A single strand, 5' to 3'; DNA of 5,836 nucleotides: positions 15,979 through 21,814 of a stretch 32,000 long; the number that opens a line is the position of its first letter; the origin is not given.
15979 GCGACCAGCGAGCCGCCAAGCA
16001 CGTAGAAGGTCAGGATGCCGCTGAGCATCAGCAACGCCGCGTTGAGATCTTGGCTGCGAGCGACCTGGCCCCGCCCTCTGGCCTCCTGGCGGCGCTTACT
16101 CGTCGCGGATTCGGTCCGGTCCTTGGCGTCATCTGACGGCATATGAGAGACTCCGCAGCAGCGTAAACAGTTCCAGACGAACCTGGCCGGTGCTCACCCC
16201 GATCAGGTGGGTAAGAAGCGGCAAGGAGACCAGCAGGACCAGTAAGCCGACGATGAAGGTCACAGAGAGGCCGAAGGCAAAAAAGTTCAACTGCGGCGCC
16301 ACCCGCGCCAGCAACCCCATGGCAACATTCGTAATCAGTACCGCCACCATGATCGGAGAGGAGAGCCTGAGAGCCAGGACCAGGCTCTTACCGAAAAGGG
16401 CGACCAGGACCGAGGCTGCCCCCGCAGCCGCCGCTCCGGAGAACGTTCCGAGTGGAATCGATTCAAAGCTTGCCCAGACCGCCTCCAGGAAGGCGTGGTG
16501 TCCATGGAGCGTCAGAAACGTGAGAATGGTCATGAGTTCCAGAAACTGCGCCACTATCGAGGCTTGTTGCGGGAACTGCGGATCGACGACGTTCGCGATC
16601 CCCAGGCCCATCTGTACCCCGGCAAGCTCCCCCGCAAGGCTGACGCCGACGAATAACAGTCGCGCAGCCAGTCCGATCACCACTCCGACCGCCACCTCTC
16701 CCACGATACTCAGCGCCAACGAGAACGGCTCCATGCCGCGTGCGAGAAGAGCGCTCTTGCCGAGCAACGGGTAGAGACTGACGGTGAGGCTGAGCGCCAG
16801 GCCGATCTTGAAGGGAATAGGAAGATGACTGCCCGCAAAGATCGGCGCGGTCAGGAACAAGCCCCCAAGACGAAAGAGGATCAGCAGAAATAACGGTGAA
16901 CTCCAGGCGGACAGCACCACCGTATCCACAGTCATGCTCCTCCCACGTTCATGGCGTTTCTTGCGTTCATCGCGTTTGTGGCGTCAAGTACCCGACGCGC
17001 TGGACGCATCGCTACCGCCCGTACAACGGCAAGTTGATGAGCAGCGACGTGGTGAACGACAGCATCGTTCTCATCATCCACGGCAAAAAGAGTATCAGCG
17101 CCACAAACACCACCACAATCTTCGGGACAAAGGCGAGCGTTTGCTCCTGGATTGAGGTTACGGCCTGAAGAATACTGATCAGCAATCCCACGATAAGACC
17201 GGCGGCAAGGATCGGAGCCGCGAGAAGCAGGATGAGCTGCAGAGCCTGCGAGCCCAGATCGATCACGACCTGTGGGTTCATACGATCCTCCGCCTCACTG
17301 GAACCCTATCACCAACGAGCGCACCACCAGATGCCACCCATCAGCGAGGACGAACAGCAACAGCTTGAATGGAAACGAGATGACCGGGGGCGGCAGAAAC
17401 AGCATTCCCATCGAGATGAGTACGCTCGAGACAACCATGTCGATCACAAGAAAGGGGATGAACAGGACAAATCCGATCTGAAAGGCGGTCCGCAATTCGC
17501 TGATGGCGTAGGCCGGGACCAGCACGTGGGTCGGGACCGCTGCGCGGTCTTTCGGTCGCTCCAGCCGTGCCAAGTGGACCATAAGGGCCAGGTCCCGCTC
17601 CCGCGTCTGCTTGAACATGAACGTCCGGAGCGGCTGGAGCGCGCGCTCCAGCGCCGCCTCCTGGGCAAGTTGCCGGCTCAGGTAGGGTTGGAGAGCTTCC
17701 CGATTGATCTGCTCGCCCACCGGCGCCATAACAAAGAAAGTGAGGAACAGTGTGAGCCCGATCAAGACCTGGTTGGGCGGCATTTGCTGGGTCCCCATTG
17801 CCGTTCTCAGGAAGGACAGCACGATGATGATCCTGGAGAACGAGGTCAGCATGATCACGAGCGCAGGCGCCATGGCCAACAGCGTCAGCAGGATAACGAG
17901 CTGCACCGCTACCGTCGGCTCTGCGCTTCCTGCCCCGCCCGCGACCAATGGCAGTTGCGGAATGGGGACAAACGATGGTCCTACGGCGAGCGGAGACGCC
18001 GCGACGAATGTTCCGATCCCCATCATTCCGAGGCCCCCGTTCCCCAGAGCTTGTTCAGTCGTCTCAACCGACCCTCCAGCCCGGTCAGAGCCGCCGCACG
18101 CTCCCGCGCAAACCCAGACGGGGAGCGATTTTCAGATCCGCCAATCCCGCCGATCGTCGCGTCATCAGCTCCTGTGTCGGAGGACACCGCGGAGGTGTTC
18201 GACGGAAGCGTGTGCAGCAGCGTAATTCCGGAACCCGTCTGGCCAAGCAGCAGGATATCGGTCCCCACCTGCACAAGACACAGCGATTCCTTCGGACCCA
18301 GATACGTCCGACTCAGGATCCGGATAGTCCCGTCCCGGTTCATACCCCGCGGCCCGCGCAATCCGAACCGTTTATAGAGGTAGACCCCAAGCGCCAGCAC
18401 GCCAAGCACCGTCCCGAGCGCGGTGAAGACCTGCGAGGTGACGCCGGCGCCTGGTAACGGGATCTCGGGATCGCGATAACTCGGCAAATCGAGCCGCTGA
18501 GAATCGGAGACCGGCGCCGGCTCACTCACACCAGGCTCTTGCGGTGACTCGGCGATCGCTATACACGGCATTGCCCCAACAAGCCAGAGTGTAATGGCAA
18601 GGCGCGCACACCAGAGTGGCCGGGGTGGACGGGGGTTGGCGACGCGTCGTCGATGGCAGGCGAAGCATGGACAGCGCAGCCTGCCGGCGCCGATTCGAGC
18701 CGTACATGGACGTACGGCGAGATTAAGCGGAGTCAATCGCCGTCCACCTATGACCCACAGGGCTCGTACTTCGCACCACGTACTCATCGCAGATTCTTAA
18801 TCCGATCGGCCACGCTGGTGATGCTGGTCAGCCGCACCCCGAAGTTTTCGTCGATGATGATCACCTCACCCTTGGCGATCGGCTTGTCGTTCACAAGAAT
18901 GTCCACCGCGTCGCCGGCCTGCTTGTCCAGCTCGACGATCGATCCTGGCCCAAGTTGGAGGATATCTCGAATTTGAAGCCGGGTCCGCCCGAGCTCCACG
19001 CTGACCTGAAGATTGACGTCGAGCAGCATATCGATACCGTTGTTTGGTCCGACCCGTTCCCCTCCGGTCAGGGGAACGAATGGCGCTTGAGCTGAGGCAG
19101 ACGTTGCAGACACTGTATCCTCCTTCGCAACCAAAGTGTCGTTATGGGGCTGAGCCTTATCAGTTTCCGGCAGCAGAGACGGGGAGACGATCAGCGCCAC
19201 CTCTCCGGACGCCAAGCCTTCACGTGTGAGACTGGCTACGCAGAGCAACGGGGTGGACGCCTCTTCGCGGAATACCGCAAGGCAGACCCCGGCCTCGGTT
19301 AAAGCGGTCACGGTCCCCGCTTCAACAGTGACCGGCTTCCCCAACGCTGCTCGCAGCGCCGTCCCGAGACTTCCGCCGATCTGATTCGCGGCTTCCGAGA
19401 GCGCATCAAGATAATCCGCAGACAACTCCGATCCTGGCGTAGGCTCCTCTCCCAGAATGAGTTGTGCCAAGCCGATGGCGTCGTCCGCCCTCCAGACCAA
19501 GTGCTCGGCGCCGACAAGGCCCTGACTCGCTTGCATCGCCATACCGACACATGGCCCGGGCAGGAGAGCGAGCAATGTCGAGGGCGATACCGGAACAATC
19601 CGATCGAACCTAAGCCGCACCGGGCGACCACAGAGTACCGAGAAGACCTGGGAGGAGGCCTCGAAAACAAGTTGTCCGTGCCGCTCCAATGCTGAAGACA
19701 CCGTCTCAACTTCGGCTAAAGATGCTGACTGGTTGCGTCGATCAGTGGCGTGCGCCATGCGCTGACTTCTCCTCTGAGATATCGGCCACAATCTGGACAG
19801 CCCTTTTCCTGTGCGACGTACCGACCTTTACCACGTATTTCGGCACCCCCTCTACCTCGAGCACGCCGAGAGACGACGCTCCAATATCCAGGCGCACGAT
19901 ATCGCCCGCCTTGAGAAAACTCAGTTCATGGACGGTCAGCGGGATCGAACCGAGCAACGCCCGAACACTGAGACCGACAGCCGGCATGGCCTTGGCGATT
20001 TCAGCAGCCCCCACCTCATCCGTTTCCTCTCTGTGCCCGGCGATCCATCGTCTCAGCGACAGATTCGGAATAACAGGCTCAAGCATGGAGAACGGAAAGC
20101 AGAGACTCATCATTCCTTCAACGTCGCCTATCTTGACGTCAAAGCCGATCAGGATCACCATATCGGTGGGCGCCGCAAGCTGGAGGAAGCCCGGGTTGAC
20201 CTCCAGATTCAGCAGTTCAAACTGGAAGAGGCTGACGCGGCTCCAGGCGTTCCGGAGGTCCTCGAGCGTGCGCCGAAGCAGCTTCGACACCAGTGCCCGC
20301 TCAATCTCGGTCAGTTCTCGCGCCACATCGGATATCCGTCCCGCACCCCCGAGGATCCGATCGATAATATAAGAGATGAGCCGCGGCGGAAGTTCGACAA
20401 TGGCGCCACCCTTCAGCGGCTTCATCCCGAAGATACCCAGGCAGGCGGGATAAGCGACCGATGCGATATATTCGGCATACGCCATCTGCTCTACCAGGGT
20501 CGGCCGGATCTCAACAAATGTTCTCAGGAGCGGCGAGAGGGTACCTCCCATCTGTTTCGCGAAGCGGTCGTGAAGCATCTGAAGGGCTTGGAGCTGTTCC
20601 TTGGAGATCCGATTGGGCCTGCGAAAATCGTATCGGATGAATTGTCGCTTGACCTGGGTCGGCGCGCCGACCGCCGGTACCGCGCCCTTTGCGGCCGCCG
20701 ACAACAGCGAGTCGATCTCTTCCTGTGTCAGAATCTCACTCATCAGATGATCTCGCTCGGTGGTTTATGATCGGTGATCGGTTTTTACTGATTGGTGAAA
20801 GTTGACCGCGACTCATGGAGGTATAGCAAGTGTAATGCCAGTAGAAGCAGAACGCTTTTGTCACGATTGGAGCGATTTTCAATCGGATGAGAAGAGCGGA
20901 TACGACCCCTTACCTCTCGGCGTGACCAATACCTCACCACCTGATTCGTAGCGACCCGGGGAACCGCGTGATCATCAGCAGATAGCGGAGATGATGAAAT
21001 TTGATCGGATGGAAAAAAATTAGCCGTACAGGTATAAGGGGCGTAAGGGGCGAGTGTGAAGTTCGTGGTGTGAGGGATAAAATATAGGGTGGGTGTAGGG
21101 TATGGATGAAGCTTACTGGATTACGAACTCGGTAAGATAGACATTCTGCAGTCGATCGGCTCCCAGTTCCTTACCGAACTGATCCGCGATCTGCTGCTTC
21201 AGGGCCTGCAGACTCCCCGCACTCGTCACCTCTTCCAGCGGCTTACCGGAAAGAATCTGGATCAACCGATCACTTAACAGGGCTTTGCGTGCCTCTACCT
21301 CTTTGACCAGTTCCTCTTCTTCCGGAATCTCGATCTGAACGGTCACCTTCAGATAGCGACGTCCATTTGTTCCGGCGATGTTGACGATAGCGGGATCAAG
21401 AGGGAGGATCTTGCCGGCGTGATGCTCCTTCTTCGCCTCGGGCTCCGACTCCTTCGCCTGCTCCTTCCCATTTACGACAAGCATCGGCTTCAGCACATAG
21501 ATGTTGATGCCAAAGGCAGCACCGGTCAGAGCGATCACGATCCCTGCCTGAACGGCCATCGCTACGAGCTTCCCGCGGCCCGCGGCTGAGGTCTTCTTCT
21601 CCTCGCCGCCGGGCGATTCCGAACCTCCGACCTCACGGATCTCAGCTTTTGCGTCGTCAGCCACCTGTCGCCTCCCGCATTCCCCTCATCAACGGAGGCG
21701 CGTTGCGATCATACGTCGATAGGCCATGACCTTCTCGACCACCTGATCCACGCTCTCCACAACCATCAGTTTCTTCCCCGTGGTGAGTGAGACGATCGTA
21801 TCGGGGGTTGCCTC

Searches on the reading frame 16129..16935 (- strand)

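Call 45: search_protein_families(library=pfam, proteins=[window:16129-16935:-], max_evalue=0.01)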
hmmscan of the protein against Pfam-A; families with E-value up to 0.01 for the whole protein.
window:16129-16935:- (268 aa): 1 family
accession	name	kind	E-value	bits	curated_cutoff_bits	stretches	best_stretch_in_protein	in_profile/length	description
PF01311.25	Bac_export_1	-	6.9e-59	199.7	27.8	1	15-246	3-224/230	Bacterial export proteins, family 1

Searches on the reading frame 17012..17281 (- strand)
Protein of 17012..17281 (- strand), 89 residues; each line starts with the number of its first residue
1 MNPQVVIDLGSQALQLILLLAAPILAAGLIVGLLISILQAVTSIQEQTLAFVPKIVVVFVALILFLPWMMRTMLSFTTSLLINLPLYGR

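Call 73: search_protein_families(library=pfam, proteins=[window:17012-17281:-], max_evalue=1)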
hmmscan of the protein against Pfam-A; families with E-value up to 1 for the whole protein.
window:17012-17281:- (89 aa): 2 families
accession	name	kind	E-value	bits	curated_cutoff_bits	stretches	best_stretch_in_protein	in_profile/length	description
PF01313.24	Bac_export_3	-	5.1e-30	103.7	25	1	6-77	2-73/74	Bacterial export proteins, family 3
PF01311.25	Bac_export_1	-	0.00067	19.8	27.8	1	4-77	153-227/230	Bacterial export proteins, family 1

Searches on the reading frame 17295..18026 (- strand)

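Call 46: search_protein_families(library=pfam, proteins=[window:17295-18026:-], max_evalue=0.01)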
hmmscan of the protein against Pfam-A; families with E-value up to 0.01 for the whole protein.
window:17295-18026:- (243 aa): 1 family
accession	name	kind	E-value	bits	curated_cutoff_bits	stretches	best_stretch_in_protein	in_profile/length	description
PF00813.25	FliP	-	1.1e-80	270.6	26.9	1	46-238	1-191/191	FliP family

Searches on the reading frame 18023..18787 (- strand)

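Call 45: search_protein_families(library=pfam, proteins=[window:18023-18787:-], max_evalue=0.01)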
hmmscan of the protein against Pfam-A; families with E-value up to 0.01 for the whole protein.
window:18023-18787:- (254 aa): 1 family
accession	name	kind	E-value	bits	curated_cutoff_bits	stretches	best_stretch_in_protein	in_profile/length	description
PF04347.18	FliO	-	1.6e-14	54.2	22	1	136-206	1-73/91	Flagellar biosynthesis protein, FliO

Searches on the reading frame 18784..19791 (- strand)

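Call 45: search_protein_families(library=pfam, proteins=[window:18784-19791:-], max_evalue=0.01)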
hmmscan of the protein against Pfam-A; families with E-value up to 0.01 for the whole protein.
window:18784-19791:- (335 aa): 1 family
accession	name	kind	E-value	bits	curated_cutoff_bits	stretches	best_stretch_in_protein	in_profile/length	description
PF01052.25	FliMN_C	-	3e-25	88.4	23.8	1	255-324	2-71/73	Type III flagellar switch regulator (C-ring) FliN C-term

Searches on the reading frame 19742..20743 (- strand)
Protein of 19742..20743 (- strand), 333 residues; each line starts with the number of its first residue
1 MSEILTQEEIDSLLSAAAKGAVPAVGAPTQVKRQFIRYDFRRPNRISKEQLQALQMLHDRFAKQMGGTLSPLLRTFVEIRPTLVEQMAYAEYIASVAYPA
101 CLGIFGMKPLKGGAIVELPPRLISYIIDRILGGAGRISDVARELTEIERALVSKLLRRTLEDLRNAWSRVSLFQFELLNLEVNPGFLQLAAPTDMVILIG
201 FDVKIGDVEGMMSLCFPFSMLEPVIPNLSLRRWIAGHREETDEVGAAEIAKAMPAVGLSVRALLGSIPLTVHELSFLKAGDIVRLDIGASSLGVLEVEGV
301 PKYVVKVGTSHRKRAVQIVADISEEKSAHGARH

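Call 45: search_protein_families(library=pfam, proteins=[window:19742-20743:-], max_evalue=0.01)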
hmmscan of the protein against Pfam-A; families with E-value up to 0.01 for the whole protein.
window:19742-20743:- (333 aa): 2 families
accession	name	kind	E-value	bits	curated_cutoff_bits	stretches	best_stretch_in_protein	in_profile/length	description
PF02154.20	FliM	-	2.2e-60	204.3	27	1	38-228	1-192/192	Flagellar motor switch protein FliM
PF01052.25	FliMN_C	-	1.4e-11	44.6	23.8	1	257-319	7-69/73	Type III flagellar switch regulator (C-ring) FliN C-term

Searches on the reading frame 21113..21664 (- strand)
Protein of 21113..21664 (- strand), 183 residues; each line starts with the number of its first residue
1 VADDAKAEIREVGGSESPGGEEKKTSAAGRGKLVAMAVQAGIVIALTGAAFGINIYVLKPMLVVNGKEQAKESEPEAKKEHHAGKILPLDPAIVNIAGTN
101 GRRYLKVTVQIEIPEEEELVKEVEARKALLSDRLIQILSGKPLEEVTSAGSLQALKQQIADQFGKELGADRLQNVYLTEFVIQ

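Call 45: search_protein_families(library=pfam, proteins=[window:21113-21664:-], max_evalue=0.01)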
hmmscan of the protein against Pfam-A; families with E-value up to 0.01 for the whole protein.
window:21113-21664:- (183 aa): 1 family
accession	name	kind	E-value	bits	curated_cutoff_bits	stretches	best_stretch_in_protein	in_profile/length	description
PF03748.19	FliL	-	5e-18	66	24.6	1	87-183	2-103/103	Flagellar basal body-associated protein FliL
